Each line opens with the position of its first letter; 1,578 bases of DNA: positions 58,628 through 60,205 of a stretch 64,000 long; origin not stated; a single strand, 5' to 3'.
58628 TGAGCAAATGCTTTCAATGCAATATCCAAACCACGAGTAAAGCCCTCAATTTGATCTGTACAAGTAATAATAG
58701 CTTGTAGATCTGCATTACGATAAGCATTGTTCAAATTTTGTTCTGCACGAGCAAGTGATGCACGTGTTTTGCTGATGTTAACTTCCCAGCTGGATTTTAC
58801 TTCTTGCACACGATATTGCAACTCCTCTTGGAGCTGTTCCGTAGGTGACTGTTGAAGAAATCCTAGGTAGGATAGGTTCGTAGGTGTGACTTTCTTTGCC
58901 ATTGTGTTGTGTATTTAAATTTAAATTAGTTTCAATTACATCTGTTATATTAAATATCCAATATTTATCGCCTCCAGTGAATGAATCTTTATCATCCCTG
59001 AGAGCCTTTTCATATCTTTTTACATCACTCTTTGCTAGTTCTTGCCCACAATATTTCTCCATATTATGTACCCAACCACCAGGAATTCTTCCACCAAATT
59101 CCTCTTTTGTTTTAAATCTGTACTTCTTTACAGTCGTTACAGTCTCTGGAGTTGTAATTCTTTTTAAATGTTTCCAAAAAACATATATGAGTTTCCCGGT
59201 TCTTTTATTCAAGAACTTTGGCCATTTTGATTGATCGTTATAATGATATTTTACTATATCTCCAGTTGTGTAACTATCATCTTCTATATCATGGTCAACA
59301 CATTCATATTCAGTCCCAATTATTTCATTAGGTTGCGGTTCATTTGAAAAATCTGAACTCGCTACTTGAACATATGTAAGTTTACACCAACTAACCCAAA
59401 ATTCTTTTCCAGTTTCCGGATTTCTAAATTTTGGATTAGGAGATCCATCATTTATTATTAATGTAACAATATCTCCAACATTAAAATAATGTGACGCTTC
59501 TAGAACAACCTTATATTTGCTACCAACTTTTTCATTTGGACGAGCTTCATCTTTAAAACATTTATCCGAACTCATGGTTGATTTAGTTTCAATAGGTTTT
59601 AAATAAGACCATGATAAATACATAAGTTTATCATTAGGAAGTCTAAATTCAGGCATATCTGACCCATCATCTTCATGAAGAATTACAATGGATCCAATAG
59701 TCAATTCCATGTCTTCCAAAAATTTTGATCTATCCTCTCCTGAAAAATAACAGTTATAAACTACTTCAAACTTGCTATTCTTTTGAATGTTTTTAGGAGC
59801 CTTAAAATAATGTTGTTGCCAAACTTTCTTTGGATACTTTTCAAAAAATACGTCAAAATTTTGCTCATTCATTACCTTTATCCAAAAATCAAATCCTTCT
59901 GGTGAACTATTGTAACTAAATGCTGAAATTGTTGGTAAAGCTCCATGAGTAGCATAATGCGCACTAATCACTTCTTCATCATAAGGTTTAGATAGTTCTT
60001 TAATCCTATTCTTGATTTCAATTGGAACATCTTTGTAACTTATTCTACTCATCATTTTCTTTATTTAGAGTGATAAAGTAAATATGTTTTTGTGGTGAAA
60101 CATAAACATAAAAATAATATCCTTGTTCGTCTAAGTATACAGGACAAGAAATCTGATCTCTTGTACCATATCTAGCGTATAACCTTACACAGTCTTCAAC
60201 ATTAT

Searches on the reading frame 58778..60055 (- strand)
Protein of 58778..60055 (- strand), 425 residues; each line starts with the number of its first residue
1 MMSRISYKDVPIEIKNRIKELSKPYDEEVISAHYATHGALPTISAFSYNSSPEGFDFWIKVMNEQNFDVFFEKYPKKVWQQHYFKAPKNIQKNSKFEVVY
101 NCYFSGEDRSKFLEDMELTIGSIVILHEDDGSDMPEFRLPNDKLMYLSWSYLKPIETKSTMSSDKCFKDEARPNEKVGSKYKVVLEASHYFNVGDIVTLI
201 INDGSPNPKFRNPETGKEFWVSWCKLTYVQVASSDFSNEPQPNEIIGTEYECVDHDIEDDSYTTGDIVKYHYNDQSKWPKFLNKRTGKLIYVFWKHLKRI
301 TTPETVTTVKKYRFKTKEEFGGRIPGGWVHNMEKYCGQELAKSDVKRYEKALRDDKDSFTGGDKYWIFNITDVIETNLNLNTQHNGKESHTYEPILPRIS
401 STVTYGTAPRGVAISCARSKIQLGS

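Call 20: search_protein_families(library=phrogs, proteins=[window:58778-60055:-], max_evalue=0.001)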
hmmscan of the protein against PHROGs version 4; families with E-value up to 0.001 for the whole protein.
window:58778-60055:- (425 aa): 2 families
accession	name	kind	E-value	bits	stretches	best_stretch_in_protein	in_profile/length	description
phrog_26483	-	unknown function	3.2e-10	40.4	1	178-300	13-135/418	-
phrog_13152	-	unknown function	1.8e-06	29.1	1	176-242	10-76/171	-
